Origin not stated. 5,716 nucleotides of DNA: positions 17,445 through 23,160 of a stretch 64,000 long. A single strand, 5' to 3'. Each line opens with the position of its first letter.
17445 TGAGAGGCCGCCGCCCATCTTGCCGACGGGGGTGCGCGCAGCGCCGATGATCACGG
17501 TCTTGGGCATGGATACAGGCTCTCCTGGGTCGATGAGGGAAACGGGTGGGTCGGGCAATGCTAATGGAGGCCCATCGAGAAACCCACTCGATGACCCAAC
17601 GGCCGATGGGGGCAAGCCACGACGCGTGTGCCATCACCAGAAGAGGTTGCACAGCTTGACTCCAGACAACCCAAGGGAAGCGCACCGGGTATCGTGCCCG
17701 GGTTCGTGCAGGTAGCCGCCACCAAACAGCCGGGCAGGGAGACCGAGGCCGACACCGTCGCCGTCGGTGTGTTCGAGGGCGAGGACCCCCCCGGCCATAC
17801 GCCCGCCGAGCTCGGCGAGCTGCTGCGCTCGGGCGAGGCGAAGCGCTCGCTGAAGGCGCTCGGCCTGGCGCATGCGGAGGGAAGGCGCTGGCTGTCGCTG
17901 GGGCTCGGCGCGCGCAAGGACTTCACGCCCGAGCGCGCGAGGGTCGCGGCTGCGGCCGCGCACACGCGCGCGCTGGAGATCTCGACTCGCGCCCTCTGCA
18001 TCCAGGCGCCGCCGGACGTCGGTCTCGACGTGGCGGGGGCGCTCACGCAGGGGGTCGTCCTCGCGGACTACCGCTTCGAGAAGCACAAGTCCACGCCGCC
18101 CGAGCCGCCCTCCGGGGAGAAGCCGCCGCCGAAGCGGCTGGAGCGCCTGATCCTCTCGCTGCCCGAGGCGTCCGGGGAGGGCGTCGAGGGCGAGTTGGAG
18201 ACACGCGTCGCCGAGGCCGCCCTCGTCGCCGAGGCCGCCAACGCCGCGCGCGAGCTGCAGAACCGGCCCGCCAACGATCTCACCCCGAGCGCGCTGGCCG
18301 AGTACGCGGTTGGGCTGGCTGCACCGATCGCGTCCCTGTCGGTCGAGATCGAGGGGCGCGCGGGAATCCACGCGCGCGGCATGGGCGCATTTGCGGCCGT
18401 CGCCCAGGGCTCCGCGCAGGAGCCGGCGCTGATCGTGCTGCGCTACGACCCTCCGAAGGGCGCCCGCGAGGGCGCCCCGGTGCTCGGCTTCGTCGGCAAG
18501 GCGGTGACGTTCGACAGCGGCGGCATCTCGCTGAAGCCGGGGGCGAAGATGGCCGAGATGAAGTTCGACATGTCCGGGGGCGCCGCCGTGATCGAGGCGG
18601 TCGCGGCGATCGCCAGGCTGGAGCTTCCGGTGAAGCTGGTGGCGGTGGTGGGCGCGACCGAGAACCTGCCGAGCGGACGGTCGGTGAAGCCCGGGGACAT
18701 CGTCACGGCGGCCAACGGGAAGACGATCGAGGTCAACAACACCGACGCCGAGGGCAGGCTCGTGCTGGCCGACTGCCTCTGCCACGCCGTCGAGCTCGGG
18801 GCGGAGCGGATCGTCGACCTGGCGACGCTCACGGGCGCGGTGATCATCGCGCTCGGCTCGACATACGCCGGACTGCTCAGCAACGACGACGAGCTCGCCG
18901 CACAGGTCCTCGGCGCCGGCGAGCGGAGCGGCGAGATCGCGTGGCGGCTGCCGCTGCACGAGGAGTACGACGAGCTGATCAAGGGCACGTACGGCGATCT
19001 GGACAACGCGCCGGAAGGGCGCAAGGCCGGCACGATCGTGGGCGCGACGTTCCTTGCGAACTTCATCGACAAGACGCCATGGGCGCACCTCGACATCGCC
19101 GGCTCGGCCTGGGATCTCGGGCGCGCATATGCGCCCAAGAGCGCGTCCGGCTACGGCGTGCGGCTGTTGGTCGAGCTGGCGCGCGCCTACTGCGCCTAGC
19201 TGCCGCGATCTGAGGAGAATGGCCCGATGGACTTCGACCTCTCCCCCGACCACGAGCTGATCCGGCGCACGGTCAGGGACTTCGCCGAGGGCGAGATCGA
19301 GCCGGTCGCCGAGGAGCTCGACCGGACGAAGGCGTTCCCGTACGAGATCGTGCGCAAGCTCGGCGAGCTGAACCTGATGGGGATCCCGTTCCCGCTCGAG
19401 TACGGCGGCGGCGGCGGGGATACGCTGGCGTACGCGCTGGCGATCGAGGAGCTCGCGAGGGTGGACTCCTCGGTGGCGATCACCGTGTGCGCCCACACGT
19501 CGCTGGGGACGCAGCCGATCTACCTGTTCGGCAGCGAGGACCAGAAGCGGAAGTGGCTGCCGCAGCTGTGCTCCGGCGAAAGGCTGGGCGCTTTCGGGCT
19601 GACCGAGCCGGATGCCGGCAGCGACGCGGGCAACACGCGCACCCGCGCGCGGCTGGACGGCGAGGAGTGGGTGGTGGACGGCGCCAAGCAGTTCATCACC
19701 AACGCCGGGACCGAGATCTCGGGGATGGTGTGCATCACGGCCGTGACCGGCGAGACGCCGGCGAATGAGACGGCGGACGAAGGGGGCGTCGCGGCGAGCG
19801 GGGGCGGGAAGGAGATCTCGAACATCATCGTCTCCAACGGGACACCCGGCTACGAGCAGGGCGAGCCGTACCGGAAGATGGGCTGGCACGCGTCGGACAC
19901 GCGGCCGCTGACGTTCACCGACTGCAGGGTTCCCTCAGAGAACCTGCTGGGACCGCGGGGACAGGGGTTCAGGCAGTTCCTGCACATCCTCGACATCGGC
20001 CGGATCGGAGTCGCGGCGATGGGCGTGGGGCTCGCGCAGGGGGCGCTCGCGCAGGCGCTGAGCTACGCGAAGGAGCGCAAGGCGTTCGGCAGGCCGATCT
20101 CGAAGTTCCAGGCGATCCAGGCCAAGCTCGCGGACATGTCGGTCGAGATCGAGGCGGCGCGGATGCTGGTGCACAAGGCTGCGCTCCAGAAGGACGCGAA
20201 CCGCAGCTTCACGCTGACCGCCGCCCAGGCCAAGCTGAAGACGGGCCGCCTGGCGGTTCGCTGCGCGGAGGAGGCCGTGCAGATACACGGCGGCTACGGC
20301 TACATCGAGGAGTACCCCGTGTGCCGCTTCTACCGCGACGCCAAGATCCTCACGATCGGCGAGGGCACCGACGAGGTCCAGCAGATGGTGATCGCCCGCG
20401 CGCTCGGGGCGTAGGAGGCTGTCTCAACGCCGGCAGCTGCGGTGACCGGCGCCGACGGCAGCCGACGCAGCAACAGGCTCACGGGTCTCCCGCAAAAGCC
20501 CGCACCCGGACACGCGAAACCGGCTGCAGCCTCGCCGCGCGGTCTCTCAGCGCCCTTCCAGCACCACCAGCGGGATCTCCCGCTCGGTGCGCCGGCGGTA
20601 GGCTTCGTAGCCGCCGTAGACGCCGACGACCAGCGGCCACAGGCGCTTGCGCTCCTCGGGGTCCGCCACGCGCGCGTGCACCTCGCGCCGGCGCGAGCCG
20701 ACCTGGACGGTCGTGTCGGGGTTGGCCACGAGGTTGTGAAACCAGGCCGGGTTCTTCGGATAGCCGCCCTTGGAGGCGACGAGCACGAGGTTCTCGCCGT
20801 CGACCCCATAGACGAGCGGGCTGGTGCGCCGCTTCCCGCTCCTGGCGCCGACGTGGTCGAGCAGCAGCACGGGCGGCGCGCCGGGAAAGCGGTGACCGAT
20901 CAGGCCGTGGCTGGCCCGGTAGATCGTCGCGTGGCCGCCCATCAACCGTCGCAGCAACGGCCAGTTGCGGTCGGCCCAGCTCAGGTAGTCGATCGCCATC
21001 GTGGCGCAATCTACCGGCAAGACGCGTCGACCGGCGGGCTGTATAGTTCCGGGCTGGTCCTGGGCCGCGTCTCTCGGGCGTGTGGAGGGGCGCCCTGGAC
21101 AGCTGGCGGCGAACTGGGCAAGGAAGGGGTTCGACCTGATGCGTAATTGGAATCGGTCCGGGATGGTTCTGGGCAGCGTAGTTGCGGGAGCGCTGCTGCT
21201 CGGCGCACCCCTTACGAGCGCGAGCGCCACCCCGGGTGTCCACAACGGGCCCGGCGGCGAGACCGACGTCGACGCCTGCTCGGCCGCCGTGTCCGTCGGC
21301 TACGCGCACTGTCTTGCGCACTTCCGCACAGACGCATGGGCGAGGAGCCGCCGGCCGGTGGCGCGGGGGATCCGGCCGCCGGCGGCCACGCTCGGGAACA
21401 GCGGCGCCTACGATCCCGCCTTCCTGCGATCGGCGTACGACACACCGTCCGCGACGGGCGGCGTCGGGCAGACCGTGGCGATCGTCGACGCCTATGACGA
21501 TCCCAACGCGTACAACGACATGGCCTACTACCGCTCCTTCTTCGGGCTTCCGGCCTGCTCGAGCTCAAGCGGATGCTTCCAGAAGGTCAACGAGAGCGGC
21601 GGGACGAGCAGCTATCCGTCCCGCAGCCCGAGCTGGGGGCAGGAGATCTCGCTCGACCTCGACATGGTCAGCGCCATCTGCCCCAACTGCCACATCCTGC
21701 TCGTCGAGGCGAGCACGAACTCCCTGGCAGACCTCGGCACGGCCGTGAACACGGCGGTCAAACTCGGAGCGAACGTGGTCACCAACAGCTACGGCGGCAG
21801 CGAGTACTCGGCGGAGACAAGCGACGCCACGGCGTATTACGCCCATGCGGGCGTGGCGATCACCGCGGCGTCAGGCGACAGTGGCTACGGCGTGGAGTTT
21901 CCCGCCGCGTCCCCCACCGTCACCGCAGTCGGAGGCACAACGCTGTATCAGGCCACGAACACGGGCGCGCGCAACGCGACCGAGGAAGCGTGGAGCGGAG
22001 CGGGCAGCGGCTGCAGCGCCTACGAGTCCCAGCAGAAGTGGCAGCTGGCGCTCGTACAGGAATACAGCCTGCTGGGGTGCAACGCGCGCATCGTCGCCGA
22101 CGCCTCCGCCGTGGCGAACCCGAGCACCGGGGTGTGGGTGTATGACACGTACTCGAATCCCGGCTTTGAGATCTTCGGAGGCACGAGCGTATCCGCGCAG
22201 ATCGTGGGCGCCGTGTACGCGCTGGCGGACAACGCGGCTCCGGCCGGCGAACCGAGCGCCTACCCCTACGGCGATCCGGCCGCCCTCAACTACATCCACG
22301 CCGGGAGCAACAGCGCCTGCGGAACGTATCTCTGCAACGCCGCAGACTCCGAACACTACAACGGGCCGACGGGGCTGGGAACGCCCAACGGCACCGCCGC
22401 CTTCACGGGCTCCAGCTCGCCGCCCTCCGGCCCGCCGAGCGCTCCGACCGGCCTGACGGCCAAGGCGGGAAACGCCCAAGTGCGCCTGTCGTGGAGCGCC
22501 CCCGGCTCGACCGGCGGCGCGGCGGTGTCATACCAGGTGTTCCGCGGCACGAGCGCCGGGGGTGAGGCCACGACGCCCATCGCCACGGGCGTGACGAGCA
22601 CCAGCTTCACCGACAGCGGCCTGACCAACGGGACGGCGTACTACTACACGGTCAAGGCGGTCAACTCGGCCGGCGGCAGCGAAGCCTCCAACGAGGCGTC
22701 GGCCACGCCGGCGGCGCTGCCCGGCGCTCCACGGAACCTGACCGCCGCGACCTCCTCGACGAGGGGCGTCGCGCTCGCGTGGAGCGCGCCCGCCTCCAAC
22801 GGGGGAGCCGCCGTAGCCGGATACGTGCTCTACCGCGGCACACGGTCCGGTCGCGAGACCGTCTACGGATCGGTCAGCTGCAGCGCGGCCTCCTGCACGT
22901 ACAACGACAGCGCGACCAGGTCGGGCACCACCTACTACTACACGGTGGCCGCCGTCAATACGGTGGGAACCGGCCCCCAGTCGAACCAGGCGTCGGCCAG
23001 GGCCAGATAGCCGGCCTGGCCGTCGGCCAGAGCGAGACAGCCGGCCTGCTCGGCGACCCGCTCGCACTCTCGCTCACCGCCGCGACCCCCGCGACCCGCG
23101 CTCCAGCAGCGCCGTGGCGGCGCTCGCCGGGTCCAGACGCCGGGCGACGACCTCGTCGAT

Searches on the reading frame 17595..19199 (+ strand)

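Call 20: search_protein_families(library=pfam, proteins=[window:17595-19199:+], max_evalue=0.00001)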
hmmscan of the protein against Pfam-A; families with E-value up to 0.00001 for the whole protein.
window:17595-19199:+ (534 aa): 2 families
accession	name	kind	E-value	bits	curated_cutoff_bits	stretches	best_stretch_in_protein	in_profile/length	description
PF00883.26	Peptidase_M17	-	3.5e-113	378.4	25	1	216-526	1-310/310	Cytosol aminopeptidase family, catalytic domain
PF02789.23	Peptidase_M17_N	-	7.2e-07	29.6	23.4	1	79-167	35-128/129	Cytosol aminopeptidase family, N-terminal domain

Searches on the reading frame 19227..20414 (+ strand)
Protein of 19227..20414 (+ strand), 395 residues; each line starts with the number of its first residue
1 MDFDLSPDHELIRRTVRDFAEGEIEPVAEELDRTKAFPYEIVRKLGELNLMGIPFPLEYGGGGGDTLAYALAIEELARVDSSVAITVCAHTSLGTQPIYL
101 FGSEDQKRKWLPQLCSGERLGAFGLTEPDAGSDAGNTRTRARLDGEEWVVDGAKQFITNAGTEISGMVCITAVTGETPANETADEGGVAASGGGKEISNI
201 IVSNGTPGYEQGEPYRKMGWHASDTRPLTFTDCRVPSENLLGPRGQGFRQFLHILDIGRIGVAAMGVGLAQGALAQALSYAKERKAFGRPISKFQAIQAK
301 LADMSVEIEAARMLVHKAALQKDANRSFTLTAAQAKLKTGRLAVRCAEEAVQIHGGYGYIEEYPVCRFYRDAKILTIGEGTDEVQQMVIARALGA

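Call 8: search_protein_families(library=pfam, proteins=[window:19227-20414:+])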
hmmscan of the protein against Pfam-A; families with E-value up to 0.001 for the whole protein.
window:19227-20414:+ (395 aa): 4 families
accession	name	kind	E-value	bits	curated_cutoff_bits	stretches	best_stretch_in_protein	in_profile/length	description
PF00441.29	Acyl-CoA_dh_1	-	3.6e-50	170.4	22.4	1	245-393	1-149/150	Acyl-CoA dehydrogenase, C-terminal domain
PF02771.21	Acyl-CoA_dh_N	-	1.9e-41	141.4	22.9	1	6-118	1-113/113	Acyl-CoA dehydrogenase, N-terminal domain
PF08028.16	Acyl-CoA_dh_2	-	8.8e-23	81.5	22.7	1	261-377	2-128/134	Acyl-CoA dehydrogenase, C-terminal domain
PF02770.24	Acyl-CoA_dh_M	-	3.6e-16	59.5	33.3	1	122-233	1-97/97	Acyl-CoA dehydrogenase, middle domain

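Call 9: search_protein_families(library=ncbifam, proteins=[window:19227-20414:+])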
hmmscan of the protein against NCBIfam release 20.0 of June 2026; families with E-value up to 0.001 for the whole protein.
window:19227-20414:+ (395 aa): 23 families
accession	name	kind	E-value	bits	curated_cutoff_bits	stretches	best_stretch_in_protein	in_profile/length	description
NF042972.1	AcrlCoAredClosAcrC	equivalog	1.7e-120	402.2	640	1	1-392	1-375/378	acryloyl-CoA reductase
NF058590.1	AcCoDHFadEBacil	equivalog_domain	4.7e-90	302.8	600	2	193-392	191-409/586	acyl-CoA dehydrogenase FadE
NF045552.1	GlutCoADH_Des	equivalog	6.2e-89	298.9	470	1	1-390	1-376/387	glutaryl-CoA dehydrogenase Acd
NF042439.1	SulpropCoADesulf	equivalog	9e-79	264.9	600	1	15-392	3-369/379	3-sulfinopropanoyl-CoA desulfinase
NF043006.1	CyhCrbnylCoADH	equivalog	9.3e-78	261.8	650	1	11-392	10-374/380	cyclohexane-1-carbonyl-CoA dehydrogenase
NF045652.1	ProlPCPDhRedW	equivalog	3.6e-71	240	650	1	8-394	3-374/376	L-prolyl-[peptidyl-carrier protein] dehydrogenase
NF008997.0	PRK12341.1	equivalog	7.5e-62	209.6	537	1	1-392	1-375/382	acyl-CoA dehydrogenase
NF053553.1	prodigi_MBC_PigA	equivalog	1.8e-58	198.5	500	1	1-394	1-380/381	prodigiosin MBC biosynthesis dehydrogenase PigA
TIGR03207.1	cyc_hxne_CoA_dh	equivalog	2.7e-55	187.6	575.35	1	5-391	1-369/372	cyclohexanecarboxyl-CoA dehydrogenase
NF052270.1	Staph_DH_FadE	equivalog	5.3e-52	176.9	600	1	15-393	31-393/400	acyl-CoA dehydrogenase FadE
NF002885.1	PRK03354.1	equivalog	4.7e-44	151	540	1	1-392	1-372/378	crotonobetainyl-CoA dehydrogenase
NF007000.1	PRK09463.1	subfamily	1.1e-30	106.7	600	1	33-361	70-400/726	acyl-CoA dehydrogenase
TIGR03203.1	pimD_small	equivalog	7.9e-30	104.2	652.7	1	2-377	1-360/378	pimeloyl-CoA dehydrogenase small subunit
NF049984.1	Rv1679_FadE16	equivalog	1.8e-29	103.2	600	1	28-377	16-349/371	Rv1679 family acyl-CoA dehydrogenase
NF009586.0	PRK13026.1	subfamily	2.9e-28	98.6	608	1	34-358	106-432/777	acyl-CoA dehydrogenase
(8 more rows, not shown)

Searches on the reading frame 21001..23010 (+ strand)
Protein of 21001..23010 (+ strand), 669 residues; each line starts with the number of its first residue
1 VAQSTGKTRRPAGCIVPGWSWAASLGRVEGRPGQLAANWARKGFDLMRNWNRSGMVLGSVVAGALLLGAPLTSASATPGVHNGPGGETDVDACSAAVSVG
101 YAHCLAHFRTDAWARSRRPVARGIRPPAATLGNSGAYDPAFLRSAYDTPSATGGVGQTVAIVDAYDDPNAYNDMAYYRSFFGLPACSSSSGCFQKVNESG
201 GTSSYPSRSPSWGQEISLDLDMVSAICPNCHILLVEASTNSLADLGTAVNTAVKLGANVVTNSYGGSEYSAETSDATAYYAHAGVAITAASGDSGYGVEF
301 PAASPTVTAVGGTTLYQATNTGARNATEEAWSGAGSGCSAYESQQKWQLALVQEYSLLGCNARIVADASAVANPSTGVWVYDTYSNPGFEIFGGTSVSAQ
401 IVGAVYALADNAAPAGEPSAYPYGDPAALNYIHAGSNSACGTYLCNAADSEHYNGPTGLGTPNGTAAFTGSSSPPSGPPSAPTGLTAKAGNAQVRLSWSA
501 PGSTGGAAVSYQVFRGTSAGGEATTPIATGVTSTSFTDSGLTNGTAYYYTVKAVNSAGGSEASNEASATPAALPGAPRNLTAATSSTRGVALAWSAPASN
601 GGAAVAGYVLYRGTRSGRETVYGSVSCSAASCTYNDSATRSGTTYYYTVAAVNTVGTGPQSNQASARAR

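Call 8: search_protein_families(library=pfam, proteins=[window:21001-23010:+])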
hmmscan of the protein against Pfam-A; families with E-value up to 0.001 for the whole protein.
window:21001-23010:+ (669 aa): 2 families
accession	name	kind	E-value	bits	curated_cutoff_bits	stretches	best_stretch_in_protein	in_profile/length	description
PF00041.27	fn3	-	2.6e-20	72.9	25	2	480-567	1-82/84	Fibronectin type III domain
PF25788.1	Ig_Rha78A_N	-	3.1e-05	24.6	27.4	0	490-567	16-98/105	Rha78A-like, N-terminal immunoglobulin domain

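Call 9: search_protein_families(library=ncbifam, proteins=[window:21001-23010:+])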
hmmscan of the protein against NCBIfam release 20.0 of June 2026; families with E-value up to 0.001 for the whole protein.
window:21001-23010:+ (669 aa): 3 families
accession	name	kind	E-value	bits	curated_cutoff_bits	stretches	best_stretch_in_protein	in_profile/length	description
NF041611.1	exoglucan_CbhB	equivalog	6.6e-20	70.8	1950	2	476-657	703-874/997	exoglucanase CbhB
NF041898.1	pec_ly_PelI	equivalog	2.8e-05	23.3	620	0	494-588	35-127/349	pectate lyase PelI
NF049966.1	QH_SP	equivalog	9e-05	21.9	165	1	236-332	67-162/219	subtilisin-like serine protease QhpE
